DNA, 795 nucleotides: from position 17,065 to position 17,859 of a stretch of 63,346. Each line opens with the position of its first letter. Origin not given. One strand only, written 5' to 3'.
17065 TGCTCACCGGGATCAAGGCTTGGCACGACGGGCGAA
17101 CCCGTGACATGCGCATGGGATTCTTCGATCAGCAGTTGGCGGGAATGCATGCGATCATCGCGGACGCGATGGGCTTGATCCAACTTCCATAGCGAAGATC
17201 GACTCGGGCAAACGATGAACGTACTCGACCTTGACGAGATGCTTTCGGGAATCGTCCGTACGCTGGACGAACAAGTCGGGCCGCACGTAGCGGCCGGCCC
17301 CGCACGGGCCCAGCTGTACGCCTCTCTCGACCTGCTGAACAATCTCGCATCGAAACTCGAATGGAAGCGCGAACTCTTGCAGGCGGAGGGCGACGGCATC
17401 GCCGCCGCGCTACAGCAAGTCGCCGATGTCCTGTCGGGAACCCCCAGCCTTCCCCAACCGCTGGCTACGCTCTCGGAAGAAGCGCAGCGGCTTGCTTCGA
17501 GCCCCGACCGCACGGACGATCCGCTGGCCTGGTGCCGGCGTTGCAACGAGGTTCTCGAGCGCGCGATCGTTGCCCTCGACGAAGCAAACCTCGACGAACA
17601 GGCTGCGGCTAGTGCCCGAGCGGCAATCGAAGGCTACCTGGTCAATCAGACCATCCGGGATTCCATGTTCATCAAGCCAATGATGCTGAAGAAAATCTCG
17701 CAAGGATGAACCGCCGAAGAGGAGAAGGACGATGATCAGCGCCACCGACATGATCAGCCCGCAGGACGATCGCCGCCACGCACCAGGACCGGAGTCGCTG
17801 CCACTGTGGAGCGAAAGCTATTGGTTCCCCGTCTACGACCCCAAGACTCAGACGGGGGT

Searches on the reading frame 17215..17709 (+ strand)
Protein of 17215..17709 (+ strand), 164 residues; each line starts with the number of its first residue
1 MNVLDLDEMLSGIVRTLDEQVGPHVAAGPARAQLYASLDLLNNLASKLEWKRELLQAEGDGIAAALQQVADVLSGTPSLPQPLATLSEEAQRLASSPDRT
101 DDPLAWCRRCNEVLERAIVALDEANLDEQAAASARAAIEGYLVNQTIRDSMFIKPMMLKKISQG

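Call 25: search_protein_families(library=pfam, proteins=[window:17215-17709:+], max_evalue=10)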
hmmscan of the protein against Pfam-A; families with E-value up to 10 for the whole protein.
window:17215-17709:+ (164 aa): 2 families
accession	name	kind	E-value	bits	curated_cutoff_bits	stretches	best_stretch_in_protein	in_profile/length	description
PF04632.18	FUSC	-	0.043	12.9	30.9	1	7-133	163-295/660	Fusaric acid resistance protein family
PF18392.6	CSN7a_helixI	-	0.26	11.7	26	1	105-140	11-46/50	COP9 signalosome complex subunit 7a helix I domain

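Call 82: search_protein_families(library=ncbifam, proteins=[window:17215-17709:+], max_evalue=0.01)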
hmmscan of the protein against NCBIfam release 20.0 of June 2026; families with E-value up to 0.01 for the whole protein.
window:17215-17709:+ (164 aa): 1 family
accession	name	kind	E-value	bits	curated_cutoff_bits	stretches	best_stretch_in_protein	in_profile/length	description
TIGR00996.1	Mtu_fam_mce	paralog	0.0047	16.1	140.5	1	30-96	207-274/291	MCE family protein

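Call 86: search_solved_structures(query=window:17215-17709:+, max_evalue=10)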
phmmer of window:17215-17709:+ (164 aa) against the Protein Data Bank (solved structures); distinct sequences matched with E-value up to 10: 4.
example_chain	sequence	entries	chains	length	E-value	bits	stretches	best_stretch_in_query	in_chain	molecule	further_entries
7vg4_A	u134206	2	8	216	0.0038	20.7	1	55-133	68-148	Methenyltetrahydrofolate cyclohydrolase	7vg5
6qi5_P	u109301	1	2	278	0.41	14.1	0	34-82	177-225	Pre-hexon-linking protein VIII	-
8gtj_B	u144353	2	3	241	1.8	12.1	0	73-113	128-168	Probable E3 ubiquitin-protein ligase ipaH7.8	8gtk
7wjq_A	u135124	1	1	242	1.8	12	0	73-113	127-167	Probable E3 ubiquitin-protein ligase ipaH7.8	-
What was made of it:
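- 17215..17709 (+): Associated gene: small 164-aa protein that always sits between kinase and lyase. It has no informative family hit (calls 25, 82, 86).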
